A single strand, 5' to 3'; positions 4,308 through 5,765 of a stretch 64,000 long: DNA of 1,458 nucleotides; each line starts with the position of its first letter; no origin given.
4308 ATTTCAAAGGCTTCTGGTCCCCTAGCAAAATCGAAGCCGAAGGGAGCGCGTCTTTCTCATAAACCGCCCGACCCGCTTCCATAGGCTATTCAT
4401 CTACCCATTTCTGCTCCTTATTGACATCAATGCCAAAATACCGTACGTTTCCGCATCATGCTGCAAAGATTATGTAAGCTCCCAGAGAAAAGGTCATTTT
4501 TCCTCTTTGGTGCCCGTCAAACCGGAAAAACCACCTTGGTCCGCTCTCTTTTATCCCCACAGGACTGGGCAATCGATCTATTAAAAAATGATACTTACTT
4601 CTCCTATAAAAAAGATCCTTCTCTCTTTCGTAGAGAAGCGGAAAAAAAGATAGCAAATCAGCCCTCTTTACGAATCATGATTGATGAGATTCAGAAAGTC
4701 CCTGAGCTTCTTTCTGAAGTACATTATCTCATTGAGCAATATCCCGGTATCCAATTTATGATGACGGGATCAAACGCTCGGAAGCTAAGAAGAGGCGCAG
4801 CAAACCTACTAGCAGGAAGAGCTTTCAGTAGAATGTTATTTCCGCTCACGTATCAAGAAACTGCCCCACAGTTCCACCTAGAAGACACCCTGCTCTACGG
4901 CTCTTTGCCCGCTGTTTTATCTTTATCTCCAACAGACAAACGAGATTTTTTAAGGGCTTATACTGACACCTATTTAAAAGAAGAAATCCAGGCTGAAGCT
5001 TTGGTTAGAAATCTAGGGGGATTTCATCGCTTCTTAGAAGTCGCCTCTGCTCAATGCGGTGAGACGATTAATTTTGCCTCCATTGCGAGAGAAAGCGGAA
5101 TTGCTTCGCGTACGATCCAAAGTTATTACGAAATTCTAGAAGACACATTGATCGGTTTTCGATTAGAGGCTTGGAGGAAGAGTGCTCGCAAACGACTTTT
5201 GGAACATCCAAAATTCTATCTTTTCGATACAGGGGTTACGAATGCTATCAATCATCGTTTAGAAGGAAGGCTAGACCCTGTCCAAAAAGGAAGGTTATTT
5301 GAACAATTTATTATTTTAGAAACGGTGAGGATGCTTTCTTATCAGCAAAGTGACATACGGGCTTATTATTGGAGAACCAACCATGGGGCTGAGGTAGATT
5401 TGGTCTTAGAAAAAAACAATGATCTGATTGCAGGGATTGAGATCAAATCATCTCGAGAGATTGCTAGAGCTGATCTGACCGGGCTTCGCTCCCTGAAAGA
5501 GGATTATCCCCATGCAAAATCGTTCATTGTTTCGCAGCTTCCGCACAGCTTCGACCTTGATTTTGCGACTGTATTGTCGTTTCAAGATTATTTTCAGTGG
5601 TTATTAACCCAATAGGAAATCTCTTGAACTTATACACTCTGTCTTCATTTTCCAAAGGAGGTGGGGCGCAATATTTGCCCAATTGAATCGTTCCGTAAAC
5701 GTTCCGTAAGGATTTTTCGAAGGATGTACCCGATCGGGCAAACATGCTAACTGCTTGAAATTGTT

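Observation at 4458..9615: Two paralogous AAA_14/DUF4143 ATPases bracketing tRNA-Pro, a lone class II HMG-CoA reductase and a hypothetical gene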

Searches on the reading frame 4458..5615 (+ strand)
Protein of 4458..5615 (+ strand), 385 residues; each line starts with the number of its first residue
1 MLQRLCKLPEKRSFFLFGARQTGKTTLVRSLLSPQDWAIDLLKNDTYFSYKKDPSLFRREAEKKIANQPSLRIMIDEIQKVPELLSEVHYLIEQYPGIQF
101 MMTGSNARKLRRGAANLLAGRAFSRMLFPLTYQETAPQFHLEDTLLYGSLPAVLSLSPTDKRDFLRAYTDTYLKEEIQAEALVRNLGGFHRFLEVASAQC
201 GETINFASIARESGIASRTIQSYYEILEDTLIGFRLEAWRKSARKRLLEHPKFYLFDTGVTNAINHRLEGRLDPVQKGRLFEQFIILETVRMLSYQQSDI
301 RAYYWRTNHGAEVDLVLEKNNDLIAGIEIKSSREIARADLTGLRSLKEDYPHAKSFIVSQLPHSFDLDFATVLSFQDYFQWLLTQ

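Call 4: search_protein_families(library=pfam, proteins=[window:4458-5615:+])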
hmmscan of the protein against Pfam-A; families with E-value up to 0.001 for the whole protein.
window:4458-5615:+ (385 aa): 2 families
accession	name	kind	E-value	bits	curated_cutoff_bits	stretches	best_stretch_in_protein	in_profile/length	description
PF13635.12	DUF4143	-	4.8e-35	121.1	28.1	1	176-332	3-160/160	Domain of unknown function (DUF4143)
PF13173.12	AAA_14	-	8.7e-23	81.2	27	1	12-135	3-128/129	AAA domain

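Call 8: search_protein_families(library=ncbifam, proteins=[window:4458-5615:+])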
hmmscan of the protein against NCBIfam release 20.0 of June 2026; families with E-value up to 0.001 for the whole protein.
window:4458-5615:+ (385 aa): 0 families

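Call 25: search_protein_families(library=padloc, proteins=[window:4458-5615:+], max_evalue=0.01)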
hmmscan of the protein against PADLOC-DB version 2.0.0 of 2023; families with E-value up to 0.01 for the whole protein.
window:4458-5615:+ (385 aa): 7 families
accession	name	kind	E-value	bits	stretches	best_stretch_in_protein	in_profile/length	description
PDLC04790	PDC-S01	-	7.6e-68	227.1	2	141-351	174-387/422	-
PDLC04789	PDC-S01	-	9.8e-63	210.4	1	7-359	13-365/375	-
PDLC04787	PDC-S01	-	8.7e-37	124.9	1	16-360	32-386/412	-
PDLC04791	PDC-S01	-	5.6e-33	112.2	1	10-360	16-377/395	-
PDLC04788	PDC-S01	-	6.1e-24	82.7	2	9-134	17-149/448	-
PDLC04786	PDC-S01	-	7.1e-19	65.9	2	9-134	18-152/439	-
PDLC04792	PDC-S01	-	8.1e-15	52.3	2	7-106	15-122/452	-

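Call 44: find_homologous_proteins(query=window:4458-5615:+, max_evalue=1e-10)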
Query window:4458-5615:+ (385 aa): 8000 proteins with E <= 1e-10 among 8000 candidates; the best 120 are listed.
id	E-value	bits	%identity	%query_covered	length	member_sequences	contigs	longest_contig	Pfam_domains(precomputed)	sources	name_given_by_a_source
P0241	6.1e-254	860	100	100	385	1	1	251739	PF13173.13,PF13635.13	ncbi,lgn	-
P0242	5.5e-171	587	66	99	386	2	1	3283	PF13173.13,PF13635.13,PF13401.13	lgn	-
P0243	1.4e-157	543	62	99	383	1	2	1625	PF13173.13,PF13635.13,PF13401.13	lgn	-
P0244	9.0e-144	497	56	99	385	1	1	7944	PF13173.13,PF13635.13,PF13401.13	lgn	-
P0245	1.0e-141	490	57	99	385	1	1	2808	PF13173.13,PF13635.13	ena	-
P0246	1.7e-141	490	56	99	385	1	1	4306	PF13173.13,PF13635.13,PF13401.13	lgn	-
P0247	1.9e-141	489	57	99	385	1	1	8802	PF13173.13,PF13635.13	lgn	-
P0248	2.4e-141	489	57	99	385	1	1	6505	PF13173.13,PF13635.13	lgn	-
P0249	1.2e-140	487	58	99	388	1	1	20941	PF13173.13,PF13635.13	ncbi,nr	ncbi:MAG: ATP-binding protein [Elusimicrobia bacterium]|nr:ATP-binding protein [Elusimicrobiota bact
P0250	4.0e-140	485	57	99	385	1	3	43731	PF13173.13,PF13635.13,PF13401.13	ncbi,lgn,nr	ncbi:MAG: ATP-binding protein [Deltaproteobacteria bacterium]|nr:ATP-binding protein [Deltaproteobac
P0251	5.4e-139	481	56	99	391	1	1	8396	PF13173.13,PF13635.13,PF13401.13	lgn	-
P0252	6.2e-139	481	56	99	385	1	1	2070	PF13173.13,PF13635.13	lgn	-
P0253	9.2e-139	481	58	99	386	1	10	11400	PF13173.13,PF13635.13,PF13401.13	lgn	-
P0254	1.4e-138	480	57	99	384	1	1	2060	PF13173.13,PF13635.13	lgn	-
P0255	2.0e-138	480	56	99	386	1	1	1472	PF13173.13,PF13635.13,PF13401.13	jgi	jgi:predicted AAA+ superfamily ATPase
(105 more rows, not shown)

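Call 46: find_encoding_contigs(protein=P0242, flank=5000, max_places=3)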
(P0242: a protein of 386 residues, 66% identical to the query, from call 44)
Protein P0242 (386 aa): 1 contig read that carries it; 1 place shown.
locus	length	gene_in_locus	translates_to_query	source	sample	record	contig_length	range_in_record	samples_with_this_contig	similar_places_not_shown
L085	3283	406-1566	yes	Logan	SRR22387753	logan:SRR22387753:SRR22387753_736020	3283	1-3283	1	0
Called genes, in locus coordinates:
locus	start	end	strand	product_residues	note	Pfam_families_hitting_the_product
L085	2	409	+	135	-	?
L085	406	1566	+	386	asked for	PF13173:AAA_14, PF13401:AAA_22 (faint), PF13635:DUF4143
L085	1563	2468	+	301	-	PF01967:MoaC, PF00994:MoCF_biosynth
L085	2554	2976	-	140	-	PF08211:dCMP_cyt_deam_2, PF00383:dCMP_cyt_deam_1, PF26947:CDL (weak)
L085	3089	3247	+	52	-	-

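Call 47: find_encoding_contigs(protein=P0250, flank=8000, max_places=3)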
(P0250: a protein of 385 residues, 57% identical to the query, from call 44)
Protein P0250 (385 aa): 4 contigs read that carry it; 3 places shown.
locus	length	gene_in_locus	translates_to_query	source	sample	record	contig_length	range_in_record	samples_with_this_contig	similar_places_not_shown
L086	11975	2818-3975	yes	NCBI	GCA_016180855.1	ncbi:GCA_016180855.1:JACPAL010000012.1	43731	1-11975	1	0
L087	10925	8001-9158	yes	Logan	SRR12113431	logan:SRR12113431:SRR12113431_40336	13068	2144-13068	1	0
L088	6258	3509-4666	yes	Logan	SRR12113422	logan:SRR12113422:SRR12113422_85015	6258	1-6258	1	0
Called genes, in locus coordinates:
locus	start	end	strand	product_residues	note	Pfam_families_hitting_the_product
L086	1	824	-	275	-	PF05569:Peptidase_M56 (weak), PF01435:Peptidase_M48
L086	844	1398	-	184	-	PF04011:LemA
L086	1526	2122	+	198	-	PF14371:DUF4412 (faint)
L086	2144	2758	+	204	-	-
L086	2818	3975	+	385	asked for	PF13173:AAA_14, PF13401:AAA_22 (faint), PF13635:DUF4143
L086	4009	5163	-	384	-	PF15902:Sortilin-Vps10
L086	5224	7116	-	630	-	-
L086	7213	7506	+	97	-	-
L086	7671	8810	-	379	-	PF14495:Cytochrom_C550 (faint), PF00034:Cytochrom_C (weak), PF09699:Paired_CXXCH_1 (faint), PF13442:Cytochrome_CBB3 (faint), PF14522:Cytochrome_C7 (faint), PF00034:Cytochrom_C (weak)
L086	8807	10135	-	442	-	PF03916:NrfD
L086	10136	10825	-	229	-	PF00037:Fer4 (faint), PF12797:Fer4_2 (faint), PF12837:Fer4_6 (faint), PF13534:Fer4_17 (faint), PF12838:Fer4_7 (weak), PF13247:Fer4_11, PF13237:Fer4_10 (weak), PF12838:Fer4_7 (weak), +2 more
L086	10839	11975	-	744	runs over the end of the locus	PF04879:Molybdop_Fe4S4, PF00384:Molybdopterin, PF01568:Molydop_binding (weak)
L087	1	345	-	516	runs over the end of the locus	PF01039:Carboxyl_trans, PF03255:ACCA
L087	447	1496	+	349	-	PF00155:Aminotran_1_2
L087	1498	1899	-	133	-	-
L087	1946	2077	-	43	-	-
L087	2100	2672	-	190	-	-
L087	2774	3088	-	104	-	-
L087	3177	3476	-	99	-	-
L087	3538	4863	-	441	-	PF13173:AAA_14, PF13635:DUF4143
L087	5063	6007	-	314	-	PF05569:Peptidase_M56 (weak), PF01435:Peptidase_M48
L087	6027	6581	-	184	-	PF04011:LemA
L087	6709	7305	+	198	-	PF14371:DUF4412 (faint)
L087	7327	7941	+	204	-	-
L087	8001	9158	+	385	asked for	PF13173:AAA_14, PF13401:AAA_22 (faint), PF13635:DUF4143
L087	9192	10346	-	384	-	PF15902:Sortilin-Vps10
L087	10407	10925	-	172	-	?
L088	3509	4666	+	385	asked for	PF13173:AAA_14, PF13401:AAA_22 (faint), PF13635:DUF4143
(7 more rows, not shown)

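Call 50: search_solved_structures(query=window:4458-5615:+, max_evalue=0.01)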
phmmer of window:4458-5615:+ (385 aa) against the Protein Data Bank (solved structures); distinct sequences matched with E-value up to 0.01: 0.

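Call 85: search_protein_families(library=phrogs, proteins=[window:4458-5615:+], max_evalue=0.01)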
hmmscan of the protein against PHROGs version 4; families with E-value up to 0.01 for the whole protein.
window:4458-5615:+ (385 aa): 0 families

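Call 86: search_dna_similar(query=window:4458-5615:+, collection=plasmids, mode=protein, max_rows=12, max_evalue=1e-10)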
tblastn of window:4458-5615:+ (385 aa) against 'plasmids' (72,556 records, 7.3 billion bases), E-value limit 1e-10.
Records with a match: 312; places in all: 349; records where one place covers at least 80% of the query: 295.
Best place of each record, by identity: <60% 312.
By first word of the organism name: Rhizobium 70; Agrobacterium 46; Moraxella 30; Thermus 19; Sinorhizobium 11; Ensifer 8; Sulfitobacter 7; Runella 6; Paracoccus 5; Neorhizobium 5; and 63 more.
By predicted mobility (MOB-suite, as given by PLSDB): non-mobilizable 140; conjugative 122; mobilizable 50.
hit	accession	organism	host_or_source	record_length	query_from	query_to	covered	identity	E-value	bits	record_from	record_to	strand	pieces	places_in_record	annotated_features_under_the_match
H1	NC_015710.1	Simkania negevensis Z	-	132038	1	360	94%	44.8%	4e-68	240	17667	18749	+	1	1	AAA family ATPase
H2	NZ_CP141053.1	Paracoccus denitrificans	-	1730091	8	384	98%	29.2%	2e-18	95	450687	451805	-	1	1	none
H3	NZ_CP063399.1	Rhizobium sp. SL42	Amphicarpaea bracteata,Whole ...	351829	10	385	98%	28.0%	5e-13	78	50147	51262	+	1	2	ATP-binding protein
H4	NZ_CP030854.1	Runella rosea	Whole organism,fresh water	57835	16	375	94%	29.0%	1e-23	110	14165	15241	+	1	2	none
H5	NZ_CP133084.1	Nitrosomonas sp. sh817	mixed culture,domestic water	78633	8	380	97%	27.8%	3e-18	94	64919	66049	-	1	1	ATP-binding protein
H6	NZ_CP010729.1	Phaeobacter inhibens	cell culture,clam larvae aquaculture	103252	6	367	94%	28.5%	2e-18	95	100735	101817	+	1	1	ATP-binding protein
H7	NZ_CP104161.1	Rhizobium sp. CB3060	Leucaena leucocephala,cell culture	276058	8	347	88%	30.2%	1e-28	125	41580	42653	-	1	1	ATP-binding protein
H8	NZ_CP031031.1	Runella sp. SP2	whole organism,freshwater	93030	18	358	89%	30.1%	5e-33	138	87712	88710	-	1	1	ATP-binding protein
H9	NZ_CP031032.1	Runella sp. SP2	whole organism,freshwater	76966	18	358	89%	30.0%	2e-31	133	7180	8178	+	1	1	ATP-binding protein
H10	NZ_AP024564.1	Allochromatium tepidum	-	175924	1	343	89%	29.5%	8e-28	122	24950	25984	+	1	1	ATP-binding protein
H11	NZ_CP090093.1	Rhizobium leguminosarum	Galega,Cell culture,Plant nodule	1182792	6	366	94%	28.0%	1e-27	122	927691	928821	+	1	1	record has no annotation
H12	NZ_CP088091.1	Rhizobium laguerreae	cell culture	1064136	6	366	94%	28.0%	4e-27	120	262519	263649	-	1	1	none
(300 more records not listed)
